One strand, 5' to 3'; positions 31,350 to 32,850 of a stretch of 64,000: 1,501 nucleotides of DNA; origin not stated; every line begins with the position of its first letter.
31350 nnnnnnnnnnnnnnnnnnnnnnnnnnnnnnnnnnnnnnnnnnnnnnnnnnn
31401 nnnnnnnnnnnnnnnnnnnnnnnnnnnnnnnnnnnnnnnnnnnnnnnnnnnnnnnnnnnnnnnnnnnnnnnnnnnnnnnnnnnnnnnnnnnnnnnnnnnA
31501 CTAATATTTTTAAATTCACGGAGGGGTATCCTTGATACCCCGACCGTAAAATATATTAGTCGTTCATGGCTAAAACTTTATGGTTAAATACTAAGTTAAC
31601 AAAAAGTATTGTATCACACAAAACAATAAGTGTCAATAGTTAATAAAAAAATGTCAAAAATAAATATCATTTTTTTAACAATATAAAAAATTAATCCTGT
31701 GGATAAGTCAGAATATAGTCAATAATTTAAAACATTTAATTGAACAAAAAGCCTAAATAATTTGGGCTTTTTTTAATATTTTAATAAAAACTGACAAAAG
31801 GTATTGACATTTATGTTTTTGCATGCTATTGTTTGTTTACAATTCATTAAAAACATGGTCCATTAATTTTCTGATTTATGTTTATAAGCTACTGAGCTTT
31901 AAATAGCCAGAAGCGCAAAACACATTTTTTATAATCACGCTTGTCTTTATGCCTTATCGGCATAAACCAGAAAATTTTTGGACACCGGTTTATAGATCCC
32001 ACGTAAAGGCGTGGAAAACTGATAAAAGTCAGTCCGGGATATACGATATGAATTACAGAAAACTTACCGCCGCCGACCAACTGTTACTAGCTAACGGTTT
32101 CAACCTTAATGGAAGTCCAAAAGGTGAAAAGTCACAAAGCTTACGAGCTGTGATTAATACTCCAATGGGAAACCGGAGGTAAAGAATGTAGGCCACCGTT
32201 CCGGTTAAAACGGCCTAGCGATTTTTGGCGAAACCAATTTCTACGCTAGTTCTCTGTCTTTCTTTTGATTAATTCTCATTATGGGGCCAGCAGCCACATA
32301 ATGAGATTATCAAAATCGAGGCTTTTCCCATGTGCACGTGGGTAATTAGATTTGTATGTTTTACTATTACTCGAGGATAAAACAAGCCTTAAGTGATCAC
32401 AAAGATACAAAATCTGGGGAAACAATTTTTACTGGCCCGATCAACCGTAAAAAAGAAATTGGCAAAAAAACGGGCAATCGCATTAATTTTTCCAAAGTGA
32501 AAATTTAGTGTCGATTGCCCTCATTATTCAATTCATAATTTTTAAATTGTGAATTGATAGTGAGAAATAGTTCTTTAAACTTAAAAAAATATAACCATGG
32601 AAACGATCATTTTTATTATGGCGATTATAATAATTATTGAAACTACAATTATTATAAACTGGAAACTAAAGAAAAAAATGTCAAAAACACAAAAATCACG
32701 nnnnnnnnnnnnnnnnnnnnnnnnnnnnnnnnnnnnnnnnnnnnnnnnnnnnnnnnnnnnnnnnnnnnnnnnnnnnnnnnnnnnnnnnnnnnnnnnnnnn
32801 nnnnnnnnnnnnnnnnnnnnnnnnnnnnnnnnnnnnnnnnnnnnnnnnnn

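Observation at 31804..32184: Consensus promoter drives a GC-enriched, hairpin-dense 350-nt segment with ambiguous coding potential that runs straight into element copy A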

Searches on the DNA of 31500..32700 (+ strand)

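Call 6: search_rna_families(source=window, start=31500, end=32700, threshold=evalue, max_evalue=10, show_alignments=3)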
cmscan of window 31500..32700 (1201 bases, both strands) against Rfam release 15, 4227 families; matches with E-value up to 10: 13.
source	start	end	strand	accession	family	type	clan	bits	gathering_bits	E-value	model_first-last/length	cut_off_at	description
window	32260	32316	-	RF04072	mir-7386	Gene; miRNA;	-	22.4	44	0.18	1-59/59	no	mir-7386 microRNA precursor family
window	31510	31585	-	RF01580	RUF3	Gene; sRNA;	-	21.1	80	7.7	1-187/187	no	Plasmodium RNA of unkown function RU6-F3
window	31897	31975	+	RF01694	Bacteroides-1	Gene; sRNA;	-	20.3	43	1.2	1-82/82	no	Bacteroides-1 RNA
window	31691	31760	+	RF00536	snoMe28S-Cm3227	Gene; snRNA; snoRNA; CD-box;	-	20.2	43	4.9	1-82/82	no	Small nucleolar RNA Me28S-Cm3227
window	31852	31941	-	RF00314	snoZ182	Gene; snRNA; snoRNA; CD-box;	-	18.5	80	2.3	1-92/92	no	Small nucleolar RNA Z182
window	31576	31611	+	RF03159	RAGATH-7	Gene; sRNA;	-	18.4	111.8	0.19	173-208/208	no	RAGATH-7 RNA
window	31860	31985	+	RF00618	U4atac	Gene; snRNA; splicing;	CL00007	17.8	53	2.4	1-132/132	no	U4atac minor spliceosomal RNA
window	31742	31854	-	RF02618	SSRC34_2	Gene; sRNA;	-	17.4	48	7.6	1-125/125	no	Streptococcus sRNA 34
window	32055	32220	-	RF02176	SMAD5-AS1_4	Gene; lncRNA;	-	17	50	6.3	1-173/173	no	SMAD5 antisense RNA 1 conserved region 4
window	31727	31776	+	RF00506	Thr_leader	Cis-reg; leader;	-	16.2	55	4.5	1-118/118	no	Threonine operon leader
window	32251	32309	-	RF02925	6A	Gene; sRNA;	-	16.1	41.2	9.7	1-52/52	no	6A RNA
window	32271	32309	+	RF04149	MIR447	Gene; miRNA;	-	13.4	200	7.5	1-236/236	no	MIR447 microRNA precursor family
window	31724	31775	+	RF02763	IsrM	Gene; sRNA;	-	9.7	376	5.9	1-329/329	no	IsrM sRNA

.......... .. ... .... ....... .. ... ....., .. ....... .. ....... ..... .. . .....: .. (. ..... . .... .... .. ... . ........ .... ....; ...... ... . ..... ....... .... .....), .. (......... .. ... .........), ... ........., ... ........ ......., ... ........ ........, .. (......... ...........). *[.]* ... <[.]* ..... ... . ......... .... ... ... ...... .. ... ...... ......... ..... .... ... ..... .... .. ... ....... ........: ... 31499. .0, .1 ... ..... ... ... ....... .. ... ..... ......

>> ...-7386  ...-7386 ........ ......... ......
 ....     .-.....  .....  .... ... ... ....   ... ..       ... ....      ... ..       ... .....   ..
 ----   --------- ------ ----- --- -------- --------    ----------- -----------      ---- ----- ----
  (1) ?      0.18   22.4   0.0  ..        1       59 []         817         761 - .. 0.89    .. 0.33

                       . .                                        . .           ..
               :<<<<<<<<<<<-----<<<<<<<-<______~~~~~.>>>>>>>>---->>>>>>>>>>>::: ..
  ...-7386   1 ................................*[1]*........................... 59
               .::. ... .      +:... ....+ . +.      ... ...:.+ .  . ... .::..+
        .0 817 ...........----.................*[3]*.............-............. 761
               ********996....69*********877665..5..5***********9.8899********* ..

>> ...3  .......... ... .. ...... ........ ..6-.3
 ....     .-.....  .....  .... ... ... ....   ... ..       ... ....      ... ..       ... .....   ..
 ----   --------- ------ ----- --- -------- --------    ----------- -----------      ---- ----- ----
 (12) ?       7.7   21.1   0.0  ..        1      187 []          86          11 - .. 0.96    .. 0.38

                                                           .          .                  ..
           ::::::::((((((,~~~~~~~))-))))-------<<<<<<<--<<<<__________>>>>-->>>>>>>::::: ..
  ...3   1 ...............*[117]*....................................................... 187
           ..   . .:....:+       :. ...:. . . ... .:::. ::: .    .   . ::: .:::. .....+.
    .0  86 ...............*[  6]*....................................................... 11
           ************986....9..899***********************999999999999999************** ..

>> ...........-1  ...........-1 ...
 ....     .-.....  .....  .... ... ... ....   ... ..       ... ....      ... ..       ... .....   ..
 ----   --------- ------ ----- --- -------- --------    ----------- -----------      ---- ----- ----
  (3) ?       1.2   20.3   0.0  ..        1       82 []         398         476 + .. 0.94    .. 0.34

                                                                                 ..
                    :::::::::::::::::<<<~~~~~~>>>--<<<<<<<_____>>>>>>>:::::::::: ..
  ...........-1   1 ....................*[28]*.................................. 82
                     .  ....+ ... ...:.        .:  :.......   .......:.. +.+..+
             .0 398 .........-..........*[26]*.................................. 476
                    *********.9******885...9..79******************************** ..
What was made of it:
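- Closest known: Rfam RF01694 Bacteroides-1 RNA. Different: 20.3 bits against a gathering score of 43, E = 1.2 (call 6).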

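Call 69: build_rna_model(alignment_id=A7)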
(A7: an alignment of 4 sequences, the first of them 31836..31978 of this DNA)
Model R1 built from alignment A7 (4 sequences, 158 columns); structure: RNAalifold consensus.
model positions 145; base pairs 21; branch points 1; effective number of sequences 1.99; information 0.59 bits per position. Calibrated on 0.2 Mb of random sequence (short: E-values are rough).
structure used (alignment columns):
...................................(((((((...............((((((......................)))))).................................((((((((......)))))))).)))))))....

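Call 70: search_with_rna_model(model_id=R1, sources=[window, L005, L006, L007, L008, L009, L010, L011, L013, L014, L016, L017, L018, L022, L025, L027, L030, L031, L032, L033, L035], max_evalue=1, make_alignment=true, show_alignments=0)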
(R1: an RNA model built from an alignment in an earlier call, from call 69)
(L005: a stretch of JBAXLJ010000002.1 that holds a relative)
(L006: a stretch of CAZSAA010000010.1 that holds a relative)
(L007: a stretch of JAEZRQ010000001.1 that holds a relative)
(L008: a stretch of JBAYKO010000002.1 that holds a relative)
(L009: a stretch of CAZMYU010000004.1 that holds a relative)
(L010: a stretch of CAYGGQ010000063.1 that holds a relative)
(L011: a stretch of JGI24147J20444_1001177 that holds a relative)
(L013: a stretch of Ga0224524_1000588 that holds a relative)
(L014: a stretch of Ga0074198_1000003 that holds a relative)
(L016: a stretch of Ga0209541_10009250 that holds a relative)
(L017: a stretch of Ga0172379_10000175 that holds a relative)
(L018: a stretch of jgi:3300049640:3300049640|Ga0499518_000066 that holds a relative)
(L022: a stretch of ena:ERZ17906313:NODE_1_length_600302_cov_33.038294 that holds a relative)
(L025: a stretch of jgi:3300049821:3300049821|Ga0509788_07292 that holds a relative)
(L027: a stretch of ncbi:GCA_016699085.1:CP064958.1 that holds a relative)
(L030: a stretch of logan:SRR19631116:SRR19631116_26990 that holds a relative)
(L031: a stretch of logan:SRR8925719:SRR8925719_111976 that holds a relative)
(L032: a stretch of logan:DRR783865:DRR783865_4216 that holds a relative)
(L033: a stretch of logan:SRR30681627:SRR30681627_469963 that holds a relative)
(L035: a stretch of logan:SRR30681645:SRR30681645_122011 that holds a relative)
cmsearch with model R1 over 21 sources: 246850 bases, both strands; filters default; matches with E-value up to 1: 8.
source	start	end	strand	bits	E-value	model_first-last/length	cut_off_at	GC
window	31836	31977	+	151.7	1.7e-25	1-145/145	no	0.3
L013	3035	3163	+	124.2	2.8e-20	1-145/145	no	0.33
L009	10589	10733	+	121.7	8.1e-20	1-145/145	no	0.3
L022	2826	2972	+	118.2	3.7e-19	1-145/145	no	0.24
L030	2325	2472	+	109.1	2e-17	1-145/145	no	0.25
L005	13607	13739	-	26.1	0.094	1-145/145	no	0.35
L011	2930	3074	-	21.6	0.66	1-145/145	no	0.28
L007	5266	5389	-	21.1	0.83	1-145/145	no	0.27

Alignment A8: 8 matches aligned to the model, 205 columns, each read 5' to 3' on its own strand. Consensus structure (alignment columns), stored with it:
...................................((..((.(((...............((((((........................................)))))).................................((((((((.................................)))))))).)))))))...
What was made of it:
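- About two thirds of the loci with the small gene lack the leader (call 70), so it is dispensable for the gene.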

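Call 71: search_with_rna_model(model_id=R1, sources=[window, L009, L013, L022, L030], max_evalue=0.00001, make_alignment=true, show_alignments=5)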
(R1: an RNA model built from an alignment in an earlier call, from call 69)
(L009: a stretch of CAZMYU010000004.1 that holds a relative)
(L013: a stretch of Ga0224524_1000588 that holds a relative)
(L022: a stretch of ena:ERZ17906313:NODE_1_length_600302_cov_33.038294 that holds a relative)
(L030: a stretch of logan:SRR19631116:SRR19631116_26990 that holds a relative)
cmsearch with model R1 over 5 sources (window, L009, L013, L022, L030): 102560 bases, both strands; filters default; matches with E-value up to 0.00001: 5.
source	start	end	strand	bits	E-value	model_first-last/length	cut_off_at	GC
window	31836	31977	+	151.7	7.3e-26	1-145/145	no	0.3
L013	3035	3163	+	124.2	1.1e-20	1-145/145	no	0.33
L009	10589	10733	+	121.7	3.3e-20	1-145/145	no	0.3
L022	2826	2972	+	118.2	1.5e-19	1-145/145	no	0.24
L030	2325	2472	+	109.1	8.2e-18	1-145/145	no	0.25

Alignment A9: 5 matches aligned to the model, 158 columns, each read 5' to 3' on its own strand. Consensus structure (alignment columns), stored with it:
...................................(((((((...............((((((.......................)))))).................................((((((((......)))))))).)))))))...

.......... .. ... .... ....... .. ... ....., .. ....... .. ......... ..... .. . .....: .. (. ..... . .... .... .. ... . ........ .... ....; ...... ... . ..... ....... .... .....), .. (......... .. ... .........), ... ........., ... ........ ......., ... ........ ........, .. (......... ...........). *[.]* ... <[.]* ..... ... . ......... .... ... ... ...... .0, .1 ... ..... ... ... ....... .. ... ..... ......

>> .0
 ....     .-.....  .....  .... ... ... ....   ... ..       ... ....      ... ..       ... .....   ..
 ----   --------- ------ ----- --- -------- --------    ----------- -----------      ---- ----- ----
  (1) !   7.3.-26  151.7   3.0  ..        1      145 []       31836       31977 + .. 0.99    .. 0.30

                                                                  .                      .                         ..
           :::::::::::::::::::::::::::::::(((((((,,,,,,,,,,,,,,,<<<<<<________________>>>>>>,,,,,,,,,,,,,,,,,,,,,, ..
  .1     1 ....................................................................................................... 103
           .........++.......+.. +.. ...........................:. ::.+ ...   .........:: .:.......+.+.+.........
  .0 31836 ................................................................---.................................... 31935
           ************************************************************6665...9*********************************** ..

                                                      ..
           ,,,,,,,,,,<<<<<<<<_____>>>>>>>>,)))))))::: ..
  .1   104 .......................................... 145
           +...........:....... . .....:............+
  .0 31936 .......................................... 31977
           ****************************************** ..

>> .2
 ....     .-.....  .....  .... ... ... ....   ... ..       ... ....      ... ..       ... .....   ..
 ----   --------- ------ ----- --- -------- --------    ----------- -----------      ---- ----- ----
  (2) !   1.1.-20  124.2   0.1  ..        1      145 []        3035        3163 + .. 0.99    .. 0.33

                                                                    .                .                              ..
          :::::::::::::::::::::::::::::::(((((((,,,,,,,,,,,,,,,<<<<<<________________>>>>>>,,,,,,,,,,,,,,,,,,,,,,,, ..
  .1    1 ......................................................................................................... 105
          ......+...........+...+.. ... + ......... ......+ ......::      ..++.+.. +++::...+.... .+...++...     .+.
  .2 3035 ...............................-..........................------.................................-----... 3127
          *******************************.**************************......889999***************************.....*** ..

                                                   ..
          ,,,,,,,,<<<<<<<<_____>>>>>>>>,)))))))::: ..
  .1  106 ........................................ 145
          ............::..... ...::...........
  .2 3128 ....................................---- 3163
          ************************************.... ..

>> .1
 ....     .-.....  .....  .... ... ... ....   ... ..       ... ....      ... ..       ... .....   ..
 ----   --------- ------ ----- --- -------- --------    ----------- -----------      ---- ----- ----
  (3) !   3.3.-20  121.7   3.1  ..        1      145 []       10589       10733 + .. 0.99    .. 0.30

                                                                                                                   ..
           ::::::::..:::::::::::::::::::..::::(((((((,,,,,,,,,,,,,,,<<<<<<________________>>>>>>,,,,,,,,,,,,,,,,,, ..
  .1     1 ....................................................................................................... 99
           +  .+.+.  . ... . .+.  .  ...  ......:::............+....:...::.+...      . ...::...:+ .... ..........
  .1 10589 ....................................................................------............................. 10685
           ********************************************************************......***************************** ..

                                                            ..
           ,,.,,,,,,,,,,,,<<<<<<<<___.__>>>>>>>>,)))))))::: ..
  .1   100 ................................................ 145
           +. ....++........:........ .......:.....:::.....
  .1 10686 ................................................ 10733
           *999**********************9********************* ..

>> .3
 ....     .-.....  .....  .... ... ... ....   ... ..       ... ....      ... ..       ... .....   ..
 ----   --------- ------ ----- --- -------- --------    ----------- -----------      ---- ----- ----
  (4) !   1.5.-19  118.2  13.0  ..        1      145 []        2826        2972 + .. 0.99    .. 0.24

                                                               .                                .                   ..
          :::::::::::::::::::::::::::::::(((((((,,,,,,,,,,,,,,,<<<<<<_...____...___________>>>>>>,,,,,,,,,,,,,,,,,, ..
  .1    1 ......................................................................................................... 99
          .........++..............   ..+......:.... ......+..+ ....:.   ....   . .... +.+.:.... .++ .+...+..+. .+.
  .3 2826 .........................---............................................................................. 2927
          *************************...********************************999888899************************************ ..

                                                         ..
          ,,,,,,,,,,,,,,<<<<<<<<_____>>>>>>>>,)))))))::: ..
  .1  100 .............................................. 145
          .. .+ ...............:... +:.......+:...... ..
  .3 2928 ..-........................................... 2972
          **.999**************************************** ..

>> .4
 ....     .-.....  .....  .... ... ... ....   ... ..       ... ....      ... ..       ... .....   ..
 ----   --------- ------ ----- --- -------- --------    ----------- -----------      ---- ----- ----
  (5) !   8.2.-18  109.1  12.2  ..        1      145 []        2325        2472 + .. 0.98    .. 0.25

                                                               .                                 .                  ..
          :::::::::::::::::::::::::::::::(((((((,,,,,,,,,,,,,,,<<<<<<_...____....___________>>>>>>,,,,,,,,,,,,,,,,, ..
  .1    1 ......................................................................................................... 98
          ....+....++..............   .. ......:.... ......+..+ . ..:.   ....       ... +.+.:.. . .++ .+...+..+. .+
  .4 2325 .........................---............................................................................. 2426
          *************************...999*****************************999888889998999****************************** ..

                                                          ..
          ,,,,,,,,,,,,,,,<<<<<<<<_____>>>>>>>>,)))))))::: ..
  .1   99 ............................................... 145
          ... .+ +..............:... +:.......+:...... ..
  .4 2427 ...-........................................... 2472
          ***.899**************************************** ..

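Call 88: search_rna_families(sources=[L013, L022, L030], threshold=evalue, max_evalue=10)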
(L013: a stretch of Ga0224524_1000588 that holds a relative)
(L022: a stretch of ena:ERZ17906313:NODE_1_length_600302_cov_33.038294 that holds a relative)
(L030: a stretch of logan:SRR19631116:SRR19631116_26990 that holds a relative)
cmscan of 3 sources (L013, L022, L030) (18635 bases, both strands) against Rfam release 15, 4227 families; matches with E-value up to 10: 19.
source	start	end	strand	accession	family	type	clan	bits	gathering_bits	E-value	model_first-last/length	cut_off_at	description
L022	3273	3328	+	RF00008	Hammerhead_3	Gene; ribozyme;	CL00010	35.2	48.5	0.00023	1-54/54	no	Hammerhead ribozyme (type III)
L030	2773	2828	+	RF00008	Hammerhead_3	Gene; ribozyme;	CL00010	35.2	48.5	0.00023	1-54/54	no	Hammerhead ribozyme (type III)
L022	4249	4343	+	RF01774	rpsL_ricks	Cis-reg; leader;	-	30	60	6.6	1-131/131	no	Rickettsia rpsL leader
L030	3749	3843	+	RF01774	rpsL_ricks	Cis-reg; leader;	-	29.3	60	8.7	1-131/131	no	Rickettsia rpsL leader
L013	4145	4214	+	RF02551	DapZ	Cis-reg;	-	26.5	56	0.58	1-78/78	no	ABC transporter regulator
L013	3400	3463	-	RF02031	tpke11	Gene; sRNA;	-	25.1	43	0.13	1-77/77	no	tpke11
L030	4339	4436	+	RF00477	snosnR66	Gene; snRNA; snoRNA; CD-box;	-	25.1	65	4.2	1-104/104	no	Small nucleolar RNA snR66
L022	4299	4366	-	RF02551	DapZ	Cis-reg;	-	24.1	56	2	1-78/78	no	ABC transporter regulator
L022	4258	4340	+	RF02029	sraA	Gene; sRNA;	-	23.5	56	9.5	1-95/95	no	sraA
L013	3059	3168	-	RF03463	mir-3036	Gene; miRNA;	-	22.8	70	5.2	1-58/58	no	mir-3036 microRNA precursor family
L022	5392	5463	+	RF01191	SNORD121A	Gene; snRNA; snoRNA; CD-box;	-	22.5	44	4.2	1-82/82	no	Small nucleolar RNA SNORD121A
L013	4802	4866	-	RF01859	Phe_leader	Cis-reg; leader;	-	22.2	55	9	1-125/125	no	Phenylalanine leader peptide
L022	4287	4346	+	RF04255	MIR8001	Gene; miRNA;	-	20.9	90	7.3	1-67/67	no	MIR8001 microRNA precursor family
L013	1464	1522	+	RF01858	RsaF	Gene; sRNA;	-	20.8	60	5.3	1-119/119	no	RNA Staph. aureus F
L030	3266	3376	-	RF00125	IS128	Gene; sRNA;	-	20.2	80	2.7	1-209/209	no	IS128 RNA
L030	4390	4473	+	RF01767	SAM-III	Cis-reg; riboswitch;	-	19.9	45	2.5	1-82/82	no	SAM-III riboswitch aptamer (SMK box)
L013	6156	6276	-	RF01673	PhrS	Gene; sRNA;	-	19.8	37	0.3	1-212/212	no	PhrS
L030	3599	3657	+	RF00323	snoR79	Gene; snRNA; snoRNA; CD-box;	-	19.5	80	9.6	1-65/65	no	Small nucleolar RNA R79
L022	208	273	-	RF02849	Ysr197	Gene; sRNA;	-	18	167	1.3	1-254/254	no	Yersinia sRNA 197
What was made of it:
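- Closest known: Rfam RF01694 Bacteroides-1 RNA. Different: No such hit appears in the orthologous leaders (call 88).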
